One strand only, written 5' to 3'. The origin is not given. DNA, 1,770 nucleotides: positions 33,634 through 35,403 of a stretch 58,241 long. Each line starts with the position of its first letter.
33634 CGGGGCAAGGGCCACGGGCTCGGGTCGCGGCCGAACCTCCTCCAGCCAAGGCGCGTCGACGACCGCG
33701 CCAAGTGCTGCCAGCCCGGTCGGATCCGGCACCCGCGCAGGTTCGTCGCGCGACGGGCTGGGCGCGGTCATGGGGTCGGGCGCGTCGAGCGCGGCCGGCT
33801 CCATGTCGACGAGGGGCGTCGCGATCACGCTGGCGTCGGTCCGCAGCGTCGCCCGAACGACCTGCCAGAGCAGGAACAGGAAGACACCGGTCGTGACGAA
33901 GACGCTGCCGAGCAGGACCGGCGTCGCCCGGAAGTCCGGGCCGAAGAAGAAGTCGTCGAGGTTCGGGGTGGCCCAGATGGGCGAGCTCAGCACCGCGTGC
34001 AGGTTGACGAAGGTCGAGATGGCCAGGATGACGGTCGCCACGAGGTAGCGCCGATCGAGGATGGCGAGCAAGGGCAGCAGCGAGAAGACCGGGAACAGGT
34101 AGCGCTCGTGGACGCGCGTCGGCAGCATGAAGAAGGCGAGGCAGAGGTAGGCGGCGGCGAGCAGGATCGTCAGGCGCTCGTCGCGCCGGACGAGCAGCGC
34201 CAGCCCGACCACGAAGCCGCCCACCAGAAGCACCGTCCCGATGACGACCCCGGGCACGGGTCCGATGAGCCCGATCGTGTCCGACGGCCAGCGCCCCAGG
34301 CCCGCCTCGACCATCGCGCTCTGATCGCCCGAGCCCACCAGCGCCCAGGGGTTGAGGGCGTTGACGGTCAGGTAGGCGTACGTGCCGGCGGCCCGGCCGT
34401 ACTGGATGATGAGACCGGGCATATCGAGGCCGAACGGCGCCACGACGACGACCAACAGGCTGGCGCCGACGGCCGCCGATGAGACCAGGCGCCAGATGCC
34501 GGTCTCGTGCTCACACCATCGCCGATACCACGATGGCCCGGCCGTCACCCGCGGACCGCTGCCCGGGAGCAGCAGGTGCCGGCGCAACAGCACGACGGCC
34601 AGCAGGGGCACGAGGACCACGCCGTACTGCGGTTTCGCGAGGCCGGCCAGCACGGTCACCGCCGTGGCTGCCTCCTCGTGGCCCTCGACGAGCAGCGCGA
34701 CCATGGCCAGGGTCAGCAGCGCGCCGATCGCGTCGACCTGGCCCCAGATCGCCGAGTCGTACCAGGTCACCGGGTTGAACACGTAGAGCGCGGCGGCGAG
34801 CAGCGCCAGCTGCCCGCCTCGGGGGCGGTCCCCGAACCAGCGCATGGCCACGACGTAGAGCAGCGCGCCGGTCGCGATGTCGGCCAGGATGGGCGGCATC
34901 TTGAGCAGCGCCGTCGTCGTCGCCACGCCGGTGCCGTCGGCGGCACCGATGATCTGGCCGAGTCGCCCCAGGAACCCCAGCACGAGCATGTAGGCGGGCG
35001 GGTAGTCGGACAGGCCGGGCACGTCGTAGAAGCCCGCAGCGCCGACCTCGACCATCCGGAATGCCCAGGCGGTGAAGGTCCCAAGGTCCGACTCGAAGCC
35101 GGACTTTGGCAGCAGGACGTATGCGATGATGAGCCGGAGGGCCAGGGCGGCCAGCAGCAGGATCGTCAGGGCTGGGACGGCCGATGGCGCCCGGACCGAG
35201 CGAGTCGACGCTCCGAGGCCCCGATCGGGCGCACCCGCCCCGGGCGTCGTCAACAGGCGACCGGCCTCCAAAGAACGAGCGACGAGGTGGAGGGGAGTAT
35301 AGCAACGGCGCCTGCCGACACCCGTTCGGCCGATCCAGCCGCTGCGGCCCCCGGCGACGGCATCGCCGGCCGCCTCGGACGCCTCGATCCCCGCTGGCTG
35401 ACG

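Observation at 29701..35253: Roughly 1850-aa single polypeptide fusing two different GT-C glycosyltransferase families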

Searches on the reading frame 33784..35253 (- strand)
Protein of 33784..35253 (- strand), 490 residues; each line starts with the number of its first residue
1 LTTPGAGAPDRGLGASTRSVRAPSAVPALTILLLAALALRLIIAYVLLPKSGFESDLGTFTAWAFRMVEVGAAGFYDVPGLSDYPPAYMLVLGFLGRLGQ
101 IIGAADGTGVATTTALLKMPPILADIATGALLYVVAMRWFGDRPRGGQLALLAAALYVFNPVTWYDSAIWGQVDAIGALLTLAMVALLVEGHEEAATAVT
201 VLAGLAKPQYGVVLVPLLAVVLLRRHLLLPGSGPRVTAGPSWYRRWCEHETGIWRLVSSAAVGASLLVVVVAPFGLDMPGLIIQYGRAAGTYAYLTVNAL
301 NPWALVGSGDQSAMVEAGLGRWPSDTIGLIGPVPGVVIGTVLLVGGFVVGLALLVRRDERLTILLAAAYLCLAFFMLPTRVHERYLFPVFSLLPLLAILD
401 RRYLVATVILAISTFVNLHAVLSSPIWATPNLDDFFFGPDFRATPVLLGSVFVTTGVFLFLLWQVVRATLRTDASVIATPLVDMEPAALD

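Call 7: search_solved_structures(query=window:33814-35253:-, max_evalue=10)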
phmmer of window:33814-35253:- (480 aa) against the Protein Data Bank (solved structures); distinct sequences matched with E-value up to 10: 0.
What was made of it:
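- Tried and rejected: Single-sequence search of module 1 against PDB sequences gave nothing (call 7).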

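Call 8: search_protein_families(library=pfam, proteins=[window:33814-35253:-], max_evalue=10)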
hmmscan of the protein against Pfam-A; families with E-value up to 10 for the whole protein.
window:33814-35253:- (480 aa): 2 families
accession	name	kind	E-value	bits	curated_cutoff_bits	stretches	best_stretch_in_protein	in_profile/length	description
PF03155.21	Alg6_Alg8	-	0.0074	15.8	25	1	340-422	303-385/482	ALG6, ALG8 glycosyltransferase family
PF03419.18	Peptidase_U4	-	2.5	7.8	28.4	1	245-273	24-53/284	Sporulation factor SpoIIGA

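Call 20: search_protein_representatives(protein=window:33814-35253:-)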
Query: 480 residues. Proteins with E-value up to 0.001 (for the whole library): 3940; up to 1e-10: 2227; up to 1e-30: 190. The best 150 are listed.
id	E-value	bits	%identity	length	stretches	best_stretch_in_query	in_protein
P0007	1.2e-154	532.2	60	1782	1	29-467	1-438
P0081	6.6e-139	480.3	53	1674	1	2-464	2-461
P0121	2.7e-135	468.4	54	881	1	28-466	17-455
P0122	8.9e-133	460.1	50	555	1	1-464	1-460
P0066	1.7e-129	449.3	49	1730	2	1-472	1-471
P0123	3.4e-128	444.9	52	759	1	3-465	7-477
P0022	5.3e-127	441.0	52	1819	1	14-474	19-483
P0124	1.4e-126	439.6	50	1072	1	1-466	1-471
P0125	3.1e-124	431.9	51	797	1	23-466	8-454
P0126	2.0e-121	422.6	77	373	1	152-395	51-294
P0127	2.3e-121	422.4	50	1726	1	4-466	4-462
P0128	1.6e-120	419.6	52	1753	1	2-472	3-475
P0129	4.7e-119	414.8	49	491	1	1-468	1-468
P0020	8.0e-119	414.0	50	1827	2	20-461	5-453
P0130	5.7e-118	411.2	51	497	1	4-460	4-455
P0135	9.1e-96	338.0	43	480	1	26-474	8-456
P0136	3.3e-86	306.5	41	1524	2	20-462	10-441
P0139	3.8e-75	270.0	39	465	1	34-464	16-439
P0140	1.2e-72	261.8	46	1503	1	24-459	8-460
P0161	7.3e-61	222.9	43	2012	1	28-462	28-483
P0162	1.4e-60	222.0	41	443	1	28-444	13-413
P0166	9.9e-59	215.9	40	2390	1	25-465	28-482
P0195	2.2e-48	181.8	36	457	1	32-457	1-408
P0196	2.2e-48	181.8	36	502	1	21-429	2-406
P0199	2.8e-47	178.1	35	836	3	31-438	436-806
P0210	3.8e-44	167.8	35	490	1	28-445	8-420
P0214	2.4e-43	165.2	41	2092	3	11-230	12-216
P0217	9.9e-43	163.1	36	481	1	31-426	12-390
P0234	2.0e-39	152.2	37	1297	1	29-423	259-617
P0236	2.1e-38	148.8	33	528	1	22-426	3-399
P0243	1.0e-36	143.3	35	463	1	28-424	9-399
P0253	1.8e-35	139.2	36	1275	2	11-423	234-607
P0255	1.1e-34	136.6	32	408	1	32-423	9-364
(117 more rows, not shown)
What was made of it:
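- Stand-alone module-1 relatives are numerous (3940 hits, many of 440-560 aa; call 20).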

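Call 23: search_protein_families(library=pfam, alignment_id=A2, max_evalue=0.01)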
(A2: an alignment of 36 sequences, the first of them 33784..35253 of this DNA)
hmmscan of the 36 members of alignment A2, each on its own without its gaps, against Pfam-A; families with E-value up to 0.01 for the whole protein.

A. member 1, window:33784-35253:- (490 aa): 1 family
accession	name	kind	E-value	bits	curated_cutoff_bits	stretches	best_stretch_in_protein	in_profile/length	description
PF03155.21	Alg6_Alg8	-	0.0078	15.7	25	0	340-422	303-385/482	ALG6, ALG8 glycosyltransferase family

B. families by the number of members that match (of 36 scanned): 7 families
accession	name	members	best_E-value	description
PF03155.21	Alg6_Alg8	11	1.8e-07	ALG6, ALG8 glycosyltransferase family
PF06728.19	PIG-U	7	2.7e-06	GPI transamidase subunit PIG-U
PF13231.12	PMT_2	7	3.7e-05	Dolichyl-phosphate-mannose-protein mannosyltransferase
PF09594.16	GT87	5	2.2e-07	Glycosyltransferase family 87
PF15971.10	Mannosyl_trans4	2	0.0014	DolP-mannose mannosyltransferase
PF21314.2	TM_ErbB1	1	0.00073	Epidermal growth factor receptor transmembrane-juxtamembrane segment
PF02516.20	STT3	1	0.00095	Oligosaccharyl transferase STT3, N-terminal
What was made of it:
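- On PIG-V / Gpi18 (GT76) (module 1): None among 36 family members at E up to 0.01 (call 23).
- On ALG6/ALG8 (GT57) (module 1): 15.8 bits against a cut-off of 25 (calls 8, 23).
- On PimE / GT87 (module 1): 5 of 36 relatives match (call 23).
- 7 of 36 family members match Pfam PIG-U (call 23).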

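Call 24: search_solved_structures(query=A2, max_evalue=10, show_alignments=2)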
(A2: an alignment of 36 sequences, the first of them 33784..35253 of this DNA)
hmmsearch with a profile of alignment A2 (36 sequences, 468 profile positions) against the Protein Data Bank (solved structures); distinct sequences matched with E-value up to 10: 3.
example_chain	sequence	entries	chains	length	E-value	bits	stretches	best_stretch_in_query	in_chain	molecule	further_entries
23gf_B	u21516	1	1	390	1.8e-05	26.6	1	99-201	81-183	GPI mannosyltransferase 1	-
23gx_B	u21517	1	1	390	2e-05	26.5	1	99-201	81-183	GPI mannosyltransferase 1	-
6z16_E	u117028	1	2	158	1.1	10.8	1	322-393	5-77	Multisubunit Na+/H+ antiporter, E subunit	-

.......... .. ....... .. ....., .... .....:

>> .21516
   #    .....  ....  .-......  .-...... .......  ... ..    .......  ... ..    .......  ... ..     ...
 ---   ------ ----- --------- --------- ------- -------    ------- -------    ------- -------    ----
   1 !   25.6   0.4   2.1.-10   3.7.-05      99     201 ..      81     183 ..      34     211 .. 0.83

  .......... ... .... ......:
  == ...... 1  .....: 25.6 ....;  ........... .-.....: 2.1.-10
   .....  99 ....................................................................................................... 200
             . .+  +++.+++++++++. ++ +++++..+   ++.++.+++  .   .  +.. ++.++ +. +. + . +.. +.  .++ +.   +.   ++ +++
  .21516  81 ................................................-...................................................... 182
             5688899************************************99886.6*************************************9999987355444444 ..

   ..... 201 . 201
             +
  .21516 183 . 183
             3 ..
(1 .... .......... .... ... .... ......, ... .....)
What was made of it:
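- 33844..35181 (-): Module 1 (aa 25-470): GT-C fold membrane domain, 12 helices in my reading. Loop 1 carries the near-invariant D56 (35086-35088) and DYPP 83-86. The invariant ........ motif lies at aa 378-385 (HERY at 34099-34110). Profile hit to PIG-M (call 24).
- Tried and rejected: A family profile gave only PIG-M (call 24).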

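Call 25: predict_structure(alignment_id=A1)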
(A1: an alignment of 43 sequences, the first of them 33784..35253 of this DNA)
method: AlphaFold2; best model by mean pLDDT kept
length: 490 residues; sequences in the alignment: 43
mean_pLDDT: 86.8   pTM: 0.89
mean pLDDT of the five models: 86.8, 85.6, 85.4, 84.9, 84.9
residues with pLDDT >= 90: 311; 70-90: 115; 50-70: 29; < 50: 35
segments of 3 or more residues with pLDDT < 50: 1-22, 295-297, 483-490
pLDDT, mean of each block of 10 residues (from residue 1): 43 43 71 98 95 89 96 87 84 97 95 95 98 96 91 97 91 92 98 98 92 95 96 93 94 96 97 93 80 55 82 80 74 84 91 93 96 82 72 96 96 91 87 88 90 95 95 73 43
secondary structure, 60 per line:
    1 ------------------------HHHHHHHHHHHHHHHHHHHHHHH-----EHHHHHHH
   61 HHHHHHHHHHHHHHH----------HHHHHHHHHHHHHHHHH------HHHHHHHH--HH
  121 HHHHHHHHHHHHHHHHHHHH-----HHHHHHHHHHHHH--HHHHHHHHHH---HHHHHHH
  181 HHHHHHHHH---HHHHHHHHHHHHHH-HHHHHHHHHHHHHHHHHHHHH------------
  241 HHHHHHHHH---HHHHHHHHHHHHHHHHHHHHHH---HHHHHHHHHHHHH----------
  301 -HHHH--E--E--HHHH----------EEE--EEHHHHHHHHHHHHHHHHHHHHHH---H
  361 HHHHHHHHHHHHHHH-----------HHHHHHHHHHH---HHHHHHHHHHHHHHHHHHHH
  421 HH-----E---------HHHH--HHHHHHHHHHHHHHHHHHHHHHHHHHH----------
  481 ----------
elements in order: H25-47 H54-75 H86-102 H109-116 H119-140 H146-158 H161-170 H174-189 H193-206 H208-228 H241-249 H253-274 H278-290 H302-305 H314-317 E328-330 H335-356 H360-375 H387-397 H401-422 H438-441 H444-470
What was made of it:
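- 33844..35181 (-): AlphaFold2 pLDDT 86.8, pTM 0.89 (call 25).
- On GT-C superfamily (module 1): The model has pLDDT 86.8 (call 25).
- The model is confident (call 25).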

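Call 30: fold_search(model_id=the predicted structure, library=pdb)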
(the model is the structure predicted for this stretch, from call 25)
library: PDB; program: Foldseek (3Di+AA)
matches with E <= 10: 331; with E <= 0.001: 5
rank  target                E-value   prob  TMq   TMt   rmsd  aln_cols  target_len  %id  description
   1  6snh_X                1.2e-05  1.00  0.62  0.63   7.4       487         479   17  Cryo-EM structure of yeast ALG6 in complex with 6AG9 Fab and Dol25-P-Glc (released 2020-03-11)
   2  8imx_U                1.2e-04  1.00  0.50  0.56   7.9       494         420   12  Cryo-EM structure of GPI-T with a chimeric GPI-anchored protein (released 2023-08-16)
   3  6s7o_A                6.3e-04  1.00  0.44  0.34  13.7       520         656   12  Cryo-EM structure of human oligosaccharyltransferase complex OST-A (released 2019-12-18)
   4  9dm5                  6.9e-04  1.00  0.46  0.56   8.2       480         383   16  Product-Bound mannosyltransferase PimE (released 2025-06-25)
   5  8b6l_I                8.1e-04  1.00  0.43  0.32  17.9       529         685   14  Subtomogram average of the human Sec61-TRAP-OSTA-translocon (released 2022-12-07)
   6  7wld_U                1.2e-03  1.00  0.48  0.54   8.6       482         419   13  Cryo-EM structure of the human glycosylphosphatidylinositol transamidase complex at 2.53 Angstrom resolution (released 2022-04-27)
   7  6s7t_A                1.3e-03  1.00  0.38  0.28  18.8       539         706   14  Cryo-EM structure of human oligosaccharyltransferase complex OST-B (released 2019-12-18)
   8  9wno_A                1.9e-03  1.00  0.55  0.65   7.4       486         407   14  Cryo-EM structure of Candida glabrata GPI mannosyltransferase I bound to Dol-P-Man (released 2025-12-03)
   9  5gmy_A                1.9e-03  1.00  0.40  0.25  16.8       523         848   12  Crystal structure of the Archaeoglobus fulgidus oligosaccharyltransferase (O29867_ARCFU) tethered with an acceptor pep (released 2017-02-01)
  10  9s6r_A                2.3e-03  1.00  0.54  0.66   5.4       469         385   13  Ternary cryo-EM structure of yeast ALG3 with Dol25-PP-GlcNAc2Man5, Dol25-P-Man, and Fab (released 2026-03-18)
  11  7w72_U                2.4e-03  1.00  0.49  0.56   8.4       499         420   13  Structure of a human glycosylphosphatidylinositol (GPI) transamidase (released 2022-02-16)
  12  3waj                  3.5e-03  1.00  0.35  0.24  18.7       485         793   16  Crystal structure of the Archaeoglobus fulgidus oligosaccharyltransferase (O29867_ARCFU) complex with Zn and sulfate (released 2013-10-30)
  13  6c26_A                6.9e-03  1.00  0.40  0.32  20.2       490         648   15  The Cryo-EM structure of a eukaryotic oligosaccharyl transferase complex (released 2018-01-31)
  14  9ub7_B                7.1e-03  1.00  0.50  0.60   6.9       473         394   16  Structure of glycosylphosphatidylinositol transamidase,state 1 (released 2026-04-08)
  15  6ftg_5                1.2e-02  1.00  0.38  0.30  19.3       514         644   12  Subtomogram average of OST-containing ribosome-translocon complexes from canine rough microsomal membranes (released 2018-03-21)
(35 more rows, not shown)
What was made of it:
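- On GT-C superfamily (module 1): All 19 best Foldseek hits are GT-C fold proteins: ALG6, PIG-U, STT3, PimE, PIG-M, ALG3, ALG9, AglB, EmbB and PglB (call 30).
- On ALG6/ALG8 (GT57) (module 1): 6snh_X ranks first: E 1.2e-5, TM 0.62/0.63 (call 30)
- On PimE / GT87 (module 1): Foldseek rank 4 (call 30).
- On PIG-U-like non-catalytic GT-C fold (module 1): Foldseek rank 2, and 7 of 36 relatives match PF06728 (calls 23, 30).
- Closest known: ALG6/ALG8 glucosyltransferases. Same: ALG6 is the best structural match to module 1 (E 1.2e-5, TM 0.62/0.63, 487 columns; call 30).
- Closest known: Non-covalent GT-C pairs. Same: Two GT-C catalytic units work side by side in one particle, and soluble extracytoplasmic domains help hold the acceptor (own knowledge; Emb structures appear among the hits of call 30).
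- ALG6 is the best structural match and every significant hit is a GT-C protein (call 30). PIG-U is the second-best structural match (8imx_U, E 1.2e-4; call 30). ALG6, PimE, PIG-M and ALG3, all enzymes, match as well or better (call 30).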

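Call 39: search_protein_families(library=ncbifam, proteins=[window:33784-35253:-], max_evalue=0.01)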
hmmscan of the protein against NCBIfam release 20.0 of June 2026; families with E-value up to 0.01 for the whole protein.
window:33784-35253:- (490 aa): 0 families

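Call 41: find_related_loci(query=A2, collection=genome_contigs, flank=6000)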
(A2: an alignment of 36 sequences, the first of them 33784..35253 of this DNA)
Query A2 (490 aa) in genome_contigs; peptide patterns used: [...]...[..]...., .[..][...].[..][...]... (x = any residue, [..] = any of these).
599 stretches matched a pattern (row limit reached: there are more); 585 encode a relative of the query (tblastn E <= 1e-3); the best 80 are kept; 80 distinct loci.
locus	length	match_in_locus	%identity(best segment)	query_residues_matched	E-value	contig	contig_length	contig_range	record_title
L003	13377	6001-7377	50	14-471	2e-129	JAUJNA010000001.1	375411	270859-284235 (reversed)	MAG: Chloroflexota bacterium isolate YX2bin14 opera_contig_53, whole genome shotgun sequence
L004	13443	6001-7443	51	4-481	2e-123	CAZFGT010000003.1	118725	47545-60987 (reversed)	MAG TPA_asm: uncultured Anaerolineaceae bacterium isolate binchicken_co54_373 genome assembly, contig: NODE_167_length_1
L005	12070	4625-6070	46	1-481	2e-122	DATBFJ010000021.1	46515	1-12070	MAG TPA_asm: Candidatus Limnocylindrales bacterium isolate SMAG_U3808 k141_3318396, whole genome shotgun sequence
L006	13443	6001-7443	49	4-481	5e-121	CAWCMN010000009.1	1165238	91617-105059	MAG: uncultured Chloroflexia bacterium isolate MFD05502.bin.1.37 genome assembly, contig: contig_7018, whole genome shot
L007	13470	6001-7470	50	1-478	9e-121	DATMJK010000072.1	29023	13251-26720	MAG TPA_asm: Candidatus Limnocylindrales bacterium isolate SMAG_U13566 k141_19908, whole genome shotgun sequence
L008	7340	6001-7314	51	1-442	6e-120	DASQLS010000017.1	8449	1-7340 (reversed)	MAG TPA_asm: Candidatus Limnocylindrales bacterium isolate SMAG_U11944 k141_2951281, whole genome shotgun sequence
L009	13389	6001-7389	54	1-462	4e-119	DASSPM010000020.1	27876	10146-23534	MAG TPA_asm: Candidatus Limnocylindrales bacterium isolate SMAG_U1278 k141_1490930, whole genome shotgun sequence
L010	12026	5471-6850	50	1-465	4e-117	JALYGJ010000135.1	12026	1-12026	MAG: Chloroflexota bacterium isolate GDC bin8 SD1469-71_k127_193836, whole genome shotgun sequence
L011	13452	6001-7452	46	1-485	9e-114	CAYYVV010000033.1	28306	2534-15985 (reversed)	MAG TPA_asm: uncultured Anaerolineaceae bacterium isolate binchicken_co54_371 genome assembly, contig: NODE_2846_length_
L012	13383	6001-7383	49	1-465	5e-114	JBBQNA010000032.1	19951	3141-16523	MAG: Candidatus Limnocylindrales bacterium isolate Co_metawrap_349 Cmw_349_k141_17424016_length_19951_cov_10.9857, whole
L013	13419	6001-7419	50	3-462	5e-110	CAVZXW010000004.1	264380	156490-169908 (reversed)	MAG: uncultured Chloroflexia bacterium isolate MFD01872.bin.2.101 genome assembly, contig: contig_119659, whole genome s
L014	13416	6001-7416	49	10-479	1e-107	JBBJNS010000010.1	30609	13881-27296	MAG: Candidatus Limnocylindrales bacterium isolate RDP_SRG_33 NODE_437_length_30609_cov_10.487530, whole genome shotgun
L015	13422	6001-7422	49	3-462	3e-107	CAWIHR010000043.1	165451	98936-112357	MAG: uncultured Chloroflexia bacterium isolate MFD03726.bin.2.159 genome assembly, contig: contig_20018, whole genome sh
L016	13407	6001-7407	51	20-481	3e-106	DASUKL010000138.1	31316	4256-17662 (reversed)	MAG TPA_asm: Candidatus Limnocylindrales bacterium isolate SMAG_U1514 k141_838589, whole genome shotgun sequence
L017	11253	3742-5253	46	3-462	1e-105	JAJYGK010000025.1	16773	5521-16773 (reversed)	MAG: Chloroflexi bacterium isolate DBS1-3.bin128 NODE_6367_length_16773_cov_2.29064, whole genome shotgun sequence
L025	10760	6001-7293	45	45-465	2e-99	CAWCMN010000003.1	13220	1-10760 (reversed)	MAG: uncultured Chloroflexia bacterium isolate MFD05502.bin.1.37 genome assembly, contig: contig_26279, whole genome sho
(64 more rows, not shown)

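Call 46: list_cluster_members(proteins=[P0135, P0139, P0162, P0195, P0196, P0210, P0217, P0236, P0243, P0255])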
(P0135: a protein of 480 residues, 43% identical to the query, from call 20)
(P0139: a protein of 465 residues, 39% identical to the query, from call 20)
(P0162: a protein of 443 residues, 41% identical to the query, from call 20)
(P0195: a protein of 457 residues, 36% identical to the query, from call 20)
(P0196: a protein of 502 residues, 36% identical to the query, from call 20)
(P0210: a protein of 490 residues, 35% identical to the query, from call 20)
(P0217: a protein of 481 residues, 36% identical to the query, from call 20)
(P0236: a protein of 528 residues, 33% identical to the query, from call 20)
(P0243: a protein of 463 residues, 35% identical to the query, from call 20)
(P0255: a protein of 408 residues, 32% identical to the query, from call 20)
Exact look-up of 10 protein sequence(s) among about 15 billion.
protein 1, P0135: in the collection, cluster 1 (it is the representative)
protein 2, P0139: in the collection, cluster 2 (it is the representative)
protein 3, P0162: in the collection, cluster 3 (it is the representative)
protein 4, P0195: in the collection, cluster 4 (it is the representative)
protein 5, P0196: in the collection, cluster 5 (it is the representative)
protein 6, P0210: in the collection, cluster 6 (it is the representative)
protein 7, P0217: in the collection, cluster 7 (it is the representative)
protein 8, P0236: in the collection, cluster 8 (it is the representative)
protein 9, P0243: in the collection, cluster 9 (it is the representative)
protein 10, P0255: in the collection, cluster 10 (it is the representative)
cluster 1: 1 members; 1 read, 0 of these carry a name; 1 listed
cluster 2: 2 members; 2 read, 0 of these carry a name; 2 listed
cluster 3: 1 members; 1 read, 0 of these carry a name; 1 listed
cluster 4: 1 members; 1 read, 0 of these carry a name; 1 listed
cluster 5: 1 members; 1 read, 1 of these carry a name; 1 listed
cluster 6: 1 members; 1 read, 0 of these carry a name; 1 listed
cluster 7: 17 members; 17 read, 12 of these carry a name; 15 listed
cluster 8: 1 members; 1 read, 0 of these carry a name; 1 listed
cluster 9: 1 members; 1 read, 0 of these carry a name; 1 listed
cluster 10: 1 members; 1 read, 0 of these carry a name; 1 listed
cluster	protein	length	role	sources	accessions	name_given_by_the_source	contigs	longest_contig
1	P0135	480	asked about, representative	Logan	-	-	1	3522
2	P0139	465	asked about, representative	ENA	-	-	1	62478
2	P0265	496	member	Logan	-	-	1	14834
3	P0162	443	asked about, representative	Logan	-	-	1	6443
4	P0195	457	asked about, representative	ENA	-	-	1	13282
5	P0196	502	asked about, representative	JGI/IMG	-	hypothetical protein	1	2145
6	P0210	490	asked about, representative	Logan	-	-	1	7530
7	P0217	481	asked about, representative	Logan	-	-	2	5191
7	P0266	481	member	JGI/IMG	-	dolichyl-phosphate-mannose-protein mannosyltransferase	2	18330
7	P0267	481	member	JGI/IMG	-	dolichyl-phosphate-mannose-protein mannosyltransferase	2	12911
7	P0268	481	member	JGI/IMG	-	Gpi18-like mannosyltransferase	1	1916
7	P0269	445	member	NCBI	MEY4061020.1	MAG: hypothetical protein RIQ31_682, partial [Actinomycetota bacterium]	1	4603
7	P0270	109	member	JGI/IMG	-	hypothetical protein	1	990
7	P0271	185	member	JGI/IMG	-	hypothetical protein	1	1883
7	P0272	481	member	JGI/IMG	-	Gpi18-like mannosyltransferase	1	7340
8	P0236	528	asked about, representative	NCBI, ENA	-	-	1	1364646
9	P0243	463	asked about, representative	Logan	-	-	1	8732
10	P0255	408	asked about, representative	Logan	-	-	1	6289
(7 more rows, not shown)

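Call 61: find_encoding_contigs(protein=P0236, flank=8000, max_places=2)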
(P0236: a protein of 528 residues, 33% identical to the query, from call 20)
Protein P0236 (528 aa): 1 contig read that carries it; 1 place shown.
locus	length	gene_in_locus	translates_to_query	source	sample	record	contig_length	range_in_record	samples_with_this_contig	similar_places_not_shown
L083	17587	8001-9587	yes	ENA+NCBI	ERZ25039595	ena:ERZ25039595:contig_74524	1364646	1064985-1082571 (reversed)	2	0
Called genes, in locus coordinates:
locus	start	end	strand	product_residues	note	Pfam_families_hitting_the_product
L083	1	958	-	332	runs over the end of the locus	PF19187:HTH_PafC, PF13280:WYL, PF25583:WCX (weak)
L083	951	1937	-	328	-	PF13280:WYL, PF25583:WCX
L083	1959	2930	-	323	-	PF00254:FKBP_C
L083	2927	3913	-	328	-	PF14801:TrmI-like_N, PF01135:PCMT, PF08704:GCD14, PF13578:Methyltransf_24 (weak)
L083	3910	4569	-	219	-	PF00702:Hydrolase, PF12710:HAD, PF13419:HAD_2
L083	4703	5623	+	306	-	PF09754:PAC2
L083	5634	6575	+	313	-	PF16875:Glyco_hydro_36N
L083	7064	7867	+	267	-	PF02065:Melibiase, PF16874:Glyco_hydro_36C (weak)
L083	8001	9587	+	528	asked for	-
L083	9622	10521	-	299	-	PF02673:BacA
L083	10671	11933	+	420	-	PF05977:MFS_3, PF07690:MFS_1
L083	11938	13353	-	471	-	PF07690:MFS_1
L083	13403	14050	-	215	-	PF00702:Hydrolase, PF12710:HAD (weak), PF13419:HAD_2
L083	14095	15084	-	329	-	PF02678:Pirin, PF05726:Pirin_C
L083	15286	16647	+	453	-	-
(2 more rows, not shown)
